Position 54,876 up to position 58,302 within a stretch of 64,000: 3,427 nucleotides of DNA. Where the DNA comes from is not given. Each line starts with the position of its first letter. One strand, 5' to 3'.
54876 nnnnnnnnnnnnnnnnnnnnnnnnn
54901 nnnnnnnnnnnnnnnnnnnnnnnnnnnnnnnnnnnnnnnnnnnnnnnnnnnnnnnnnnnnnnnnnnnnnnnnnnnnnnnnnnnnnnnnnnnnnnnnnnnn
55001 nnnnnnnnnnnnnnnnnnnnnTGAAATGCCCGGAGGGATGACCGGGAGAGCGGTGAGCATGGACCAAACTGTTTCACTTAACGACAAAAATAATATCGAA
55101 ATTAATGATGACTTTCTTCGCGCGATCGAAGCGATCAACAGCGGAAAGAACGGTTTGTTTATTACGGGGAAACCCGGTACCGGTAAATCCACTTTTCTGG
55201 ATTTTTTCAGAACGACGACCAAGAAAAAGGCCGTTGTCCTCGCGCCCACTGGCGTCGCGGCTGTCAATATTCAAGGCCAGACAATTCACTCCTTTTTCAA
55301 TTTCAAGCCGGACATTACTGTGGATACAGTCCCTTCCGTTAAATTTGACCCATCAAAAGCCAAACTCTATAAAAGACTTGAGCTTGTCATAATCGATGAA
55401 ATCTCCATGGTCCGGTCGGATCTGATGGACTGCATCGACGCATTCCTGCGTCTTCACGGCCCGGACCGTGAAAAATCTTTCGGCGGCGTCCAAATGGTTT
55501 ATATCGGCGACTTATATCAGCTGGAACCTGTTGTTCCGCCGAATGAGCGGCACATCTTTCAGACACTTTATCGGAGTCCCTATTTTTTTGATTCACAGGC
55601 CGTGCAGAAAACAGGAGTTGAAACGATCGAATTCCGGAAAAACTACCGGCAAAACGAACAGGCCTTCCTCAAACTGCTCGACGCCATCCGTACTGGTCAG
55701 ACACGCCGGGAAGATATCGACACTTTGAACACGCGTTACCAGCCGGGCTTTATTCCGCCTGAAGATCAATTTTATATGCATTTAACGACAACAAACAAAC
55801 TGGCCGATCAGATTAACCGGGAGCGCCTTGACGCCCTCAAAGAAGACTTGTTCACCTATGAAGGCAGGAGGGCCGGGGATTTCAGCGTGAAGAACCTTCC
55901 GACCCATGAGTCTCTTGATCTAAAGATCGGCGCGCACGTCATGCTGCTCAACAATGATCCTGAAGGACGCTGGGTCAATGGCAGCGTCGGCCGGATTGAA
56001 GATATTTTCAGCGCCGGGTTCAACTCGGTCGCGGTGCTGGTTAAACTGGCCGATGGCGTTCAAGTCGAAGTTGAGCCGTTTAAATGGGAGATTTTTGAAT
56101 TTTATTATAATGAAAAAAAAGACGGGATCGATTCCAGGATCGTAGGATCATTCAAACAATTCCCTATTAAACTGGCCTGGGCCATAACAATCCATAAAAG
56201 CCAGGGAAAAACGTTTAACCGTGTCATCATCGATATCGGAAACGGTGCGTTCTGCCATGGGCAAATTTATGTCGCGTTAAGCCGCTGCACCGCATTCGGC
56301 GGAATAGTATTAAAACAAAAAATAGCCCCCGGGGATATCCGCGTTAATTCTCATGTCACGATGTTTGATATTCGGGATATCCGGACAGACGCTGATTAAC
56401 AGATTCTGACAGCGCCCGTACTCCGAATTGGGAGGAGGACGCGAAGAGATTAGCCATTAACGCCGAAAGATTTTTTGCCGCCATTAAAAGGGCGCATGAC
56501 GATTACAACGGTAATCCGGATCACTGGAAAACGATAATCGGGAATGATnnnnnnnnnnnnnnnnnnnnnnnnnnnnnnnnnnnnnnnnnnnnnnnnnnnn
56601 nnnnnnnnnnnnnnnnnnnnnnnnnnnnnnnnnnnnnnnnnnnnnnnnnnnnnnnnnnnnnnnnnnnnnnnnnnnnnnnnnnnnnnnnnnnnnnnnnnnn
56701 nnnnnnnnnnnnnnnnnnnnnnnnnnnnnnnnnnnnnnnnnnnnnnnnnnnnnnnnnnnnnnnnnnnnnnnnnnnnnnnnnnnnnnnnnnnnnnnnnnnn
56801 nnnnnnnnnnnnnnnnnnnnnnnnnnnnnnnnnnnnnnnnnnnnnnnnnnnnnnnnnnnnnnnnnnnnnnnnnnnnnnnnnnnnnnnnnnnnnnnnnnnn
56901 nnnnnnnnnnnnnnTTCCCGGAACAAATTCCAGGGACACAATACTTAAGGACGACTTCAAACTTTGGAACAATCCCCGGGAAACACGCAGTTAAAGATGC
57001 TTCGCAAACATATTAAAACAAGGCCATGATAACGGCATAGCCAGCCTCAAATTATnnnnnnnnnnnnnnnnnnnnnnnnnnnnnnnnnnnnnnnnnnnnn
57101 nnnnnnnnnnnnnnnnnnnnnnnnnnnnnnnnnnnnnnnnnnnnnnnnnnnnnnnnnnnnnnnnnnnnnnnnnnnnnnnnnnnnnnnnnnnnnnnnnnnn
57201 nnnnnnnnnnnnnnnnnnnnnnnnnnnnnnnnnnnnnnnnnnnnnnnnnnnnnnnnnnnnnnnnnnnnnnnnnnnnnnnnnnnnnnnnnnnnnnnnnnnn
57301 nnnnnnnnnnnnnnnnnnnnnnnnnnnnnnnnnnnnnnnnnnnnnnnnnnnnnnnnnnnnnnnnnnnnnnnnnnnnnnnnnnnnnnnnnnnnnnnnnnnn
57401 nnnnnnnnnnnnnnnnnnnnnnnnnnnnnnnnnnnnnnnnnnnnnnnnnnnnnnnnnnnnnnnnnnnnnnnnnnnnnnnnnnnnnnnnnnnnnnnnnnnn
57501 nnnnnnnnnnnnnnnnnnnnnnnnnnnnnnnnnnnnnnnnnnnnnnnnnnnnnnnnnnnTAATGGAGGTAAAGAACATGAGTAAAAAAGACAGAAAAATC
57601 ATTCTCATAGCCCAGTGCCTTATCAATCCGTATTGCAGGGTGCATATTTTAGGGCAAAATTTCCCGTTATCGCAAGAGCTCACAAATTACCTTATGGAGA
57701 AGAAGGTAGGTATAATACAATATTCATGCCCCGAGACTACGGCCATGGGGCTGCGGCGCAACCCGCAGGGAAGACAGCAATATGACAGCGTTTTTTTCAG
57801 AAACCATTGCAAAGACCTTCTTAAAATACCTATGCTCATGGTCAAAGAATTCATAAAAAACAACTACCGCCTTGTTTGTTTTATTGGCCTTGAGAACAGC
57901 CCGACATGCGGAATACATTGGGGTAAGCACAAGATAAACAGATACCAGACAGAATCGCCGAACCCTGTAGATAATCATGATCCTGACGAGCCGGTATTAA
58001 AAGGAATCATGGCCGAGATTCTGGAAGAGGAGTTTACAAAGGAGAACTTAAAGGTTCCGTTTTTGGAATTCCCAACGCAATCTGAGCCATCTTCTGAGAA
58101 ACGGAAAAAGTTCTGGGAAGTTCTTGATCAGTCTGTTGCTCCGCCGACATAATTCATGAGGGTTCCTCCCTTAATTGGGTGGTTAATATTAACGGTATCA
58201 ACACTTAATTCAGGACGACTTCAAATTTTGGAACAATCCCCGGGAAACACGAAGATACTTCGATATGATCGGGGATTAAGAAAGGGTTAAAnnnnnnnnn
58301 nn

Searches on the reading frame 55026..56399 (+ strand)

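Call 55: search_protein_families(library=pfam, proteins=[window:55026-56399:+])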
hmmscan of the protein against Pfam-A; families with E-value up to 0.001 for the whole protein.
window:55026-56399:+ (457 aa): 11 families
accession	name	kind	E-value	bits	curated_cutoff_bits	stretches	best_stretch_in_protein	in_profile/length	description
PF05970.20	PIF1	-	1.5e-28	100.4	25.9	1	35-229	15-220/223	PIF1-like helicase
PF13604.12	AAA_30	-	2e-13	51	27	1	32-236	8-182/191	AAA domain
PF13245.12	AAA_19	-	2e-10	41.4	25.1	1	39-169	9-132/134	AAA domain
PF02689.20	Herpes_Helicase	-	1.3e-06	27.2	27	1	380-424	726-771/808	Helicase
PF13538.12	UvrD_C_2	-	3.8e-06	27.1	27.4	1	383-420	1-44/52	UvrD-like helicase C-terminal domain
PF13479.12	AAA_24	-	9.8e-06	26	27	1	44-138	5-85/195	AAA domain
PF21530.3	Pif1_2B_dom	-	9.1e-05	22.5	23.9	1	288-324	8-44/47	DNA helicase Pif1, 2B domain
PF01443.25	Viral_helicase1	-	0.00015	22.1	21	0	45-128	2-70/228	Viral superfamily 1 RNA helicase core domain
PF13401.12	AAA_22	-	0.00032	21.4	27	0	39-161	3-122/130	AAA domain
PF13191.12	AAA_16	-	0.00041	21.3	32.6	0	30-72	12-56/167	AAA ATPase domain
PF00270.35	DEAD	-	0.00086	19.5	26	0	32-88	6-67/167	DEAD/DEAH box helicase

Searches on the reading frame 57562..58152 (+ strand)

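Call 55: search_protein_families(library=pfam, proteins=[window:57562-58152:+])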
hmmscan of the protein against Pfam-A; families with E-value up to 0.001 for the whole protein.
window:57562-58152:+ (196 aa): 1 family
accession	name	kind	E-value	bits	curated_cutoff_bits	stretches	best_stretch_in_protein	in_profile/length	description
PF04463.17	2-thiour_desulf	-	2.4e-05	24.8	34.7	1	14-158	1-133/141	2-thiouracil desulfurase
